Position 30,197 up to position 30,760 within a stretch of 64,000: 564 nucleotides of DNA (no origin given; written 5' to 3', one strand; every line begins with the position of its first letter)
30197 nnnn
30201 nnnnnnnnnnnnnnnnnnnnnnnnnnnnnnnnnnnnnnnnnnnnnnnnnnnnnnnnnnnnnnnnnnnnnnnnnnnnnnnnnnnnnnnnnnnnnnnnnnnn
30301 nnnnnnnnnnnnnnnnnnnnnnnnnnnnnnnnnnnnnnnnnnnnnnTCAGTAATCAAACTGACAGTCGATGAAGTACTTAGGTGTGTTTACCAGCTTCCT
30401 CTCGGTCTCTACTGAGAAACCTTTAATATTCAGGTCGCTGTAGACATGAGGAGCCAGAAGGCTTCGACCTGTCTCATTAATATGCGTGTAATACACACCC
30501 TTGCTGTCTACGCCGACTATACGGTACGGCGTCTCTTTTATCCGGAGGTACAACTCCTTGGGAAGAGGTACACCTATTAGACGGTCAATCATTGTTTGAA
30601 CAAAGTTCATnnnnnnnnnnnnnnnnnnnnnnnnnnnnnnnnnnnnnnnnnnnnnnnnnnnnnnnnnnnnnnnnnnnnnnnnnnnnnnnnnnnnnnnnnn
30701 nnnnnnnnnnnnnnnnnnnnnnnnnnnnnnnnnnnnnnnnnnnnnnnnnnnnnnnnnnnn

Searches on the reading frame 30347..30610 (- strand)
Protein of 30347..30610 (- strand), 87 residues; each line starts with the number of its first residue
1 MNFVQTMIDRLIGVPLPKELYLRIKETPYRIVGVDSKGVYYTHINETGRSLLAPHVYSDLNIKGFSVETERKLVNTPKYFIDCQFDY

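Call 57: predict_structure(alignment_id=A3)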
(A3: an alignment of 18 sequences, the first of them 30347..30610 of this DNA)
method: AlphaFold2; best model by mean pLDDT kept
length: 87 residues; sequences in the alignment: 18
mean_pLDDT: 91.4   pTM: 0.79
mean pLDDT of the five models: 91.4, 90.7, 89.7, 88.7, 87.4
residues with pLDDT >= 90: 66; 70-90: 17; 50-70: 4; < 50: 0
segments of 3 or more residues with pLDDT < 50: none
pLDDT, mean of each block of 10 residues (from residue 1): 95 93 94 96 87 94 92 79 92
secondary structure, 60 per line:
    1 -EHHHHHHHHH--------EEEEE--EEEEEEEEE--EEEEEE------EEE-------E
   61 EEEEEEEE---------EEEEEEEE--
elements in order: H3-11 E20-24 E27-35 E38-43 E50-52 E60-68 E78-85

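Call 95: search_solved_structures(query=A3, max_evalue=10)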
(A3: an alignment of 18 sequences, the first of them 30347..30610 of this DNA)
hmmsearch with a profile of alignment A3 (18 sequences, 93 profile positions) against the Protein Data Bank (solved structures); distinct sequences matched with E-value up to 10: 17.
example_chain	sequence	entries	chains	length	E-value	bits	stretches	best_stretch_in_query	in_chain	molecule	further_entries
6o38_G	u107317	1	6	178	0.12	15.9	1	19-78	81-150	Type II secretion chaperone CpaB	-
3a35_A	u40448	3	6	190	0.21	15.1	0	19-69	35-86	Lumazine protein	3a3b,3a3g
5a9b_A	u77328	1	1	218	0.72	13.3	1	42-88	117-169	POLYHEDRIN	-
3ec6_A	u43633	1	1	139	0.85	13.1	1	10-55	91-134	General stress protein 26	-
6lee_A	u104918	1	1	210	0.88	13.1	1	42-88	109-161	Polyhedrin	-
5yr9_A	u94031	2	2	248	1.1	12.7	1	42-88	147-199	Polyhedrin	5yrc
8j2q_A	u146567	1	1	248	1.6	12.3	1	42-88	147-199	Polyhedrin,Myc proto-oncogene protein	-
8wlg_A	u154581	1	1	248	1.9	12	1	42-88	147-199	Polyhedrin,Myc proto-oncogene protein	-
7xhr_A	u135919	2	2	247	2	11.9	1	42-88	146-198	Polyhedrin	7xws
2oh6_A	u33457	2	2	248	2.1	11.9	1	42-88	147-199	Polyhedrin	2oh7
2oh5_A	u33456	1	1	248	2.2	11.8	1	42-88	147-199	Polyhedrin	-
5gqi_A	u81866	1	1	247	2.3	11.8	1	42-84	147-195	Polyhedrin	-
5axv_A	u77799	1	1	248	2.3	11.7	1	42-88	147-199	Polyhedrin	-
5exy_A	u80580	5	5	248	2.3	11.7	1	42-88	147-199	Polyhedrin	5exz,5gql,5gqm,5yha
5axu_A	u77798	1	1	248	2.4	11.7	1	42-88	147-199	Polyhedrin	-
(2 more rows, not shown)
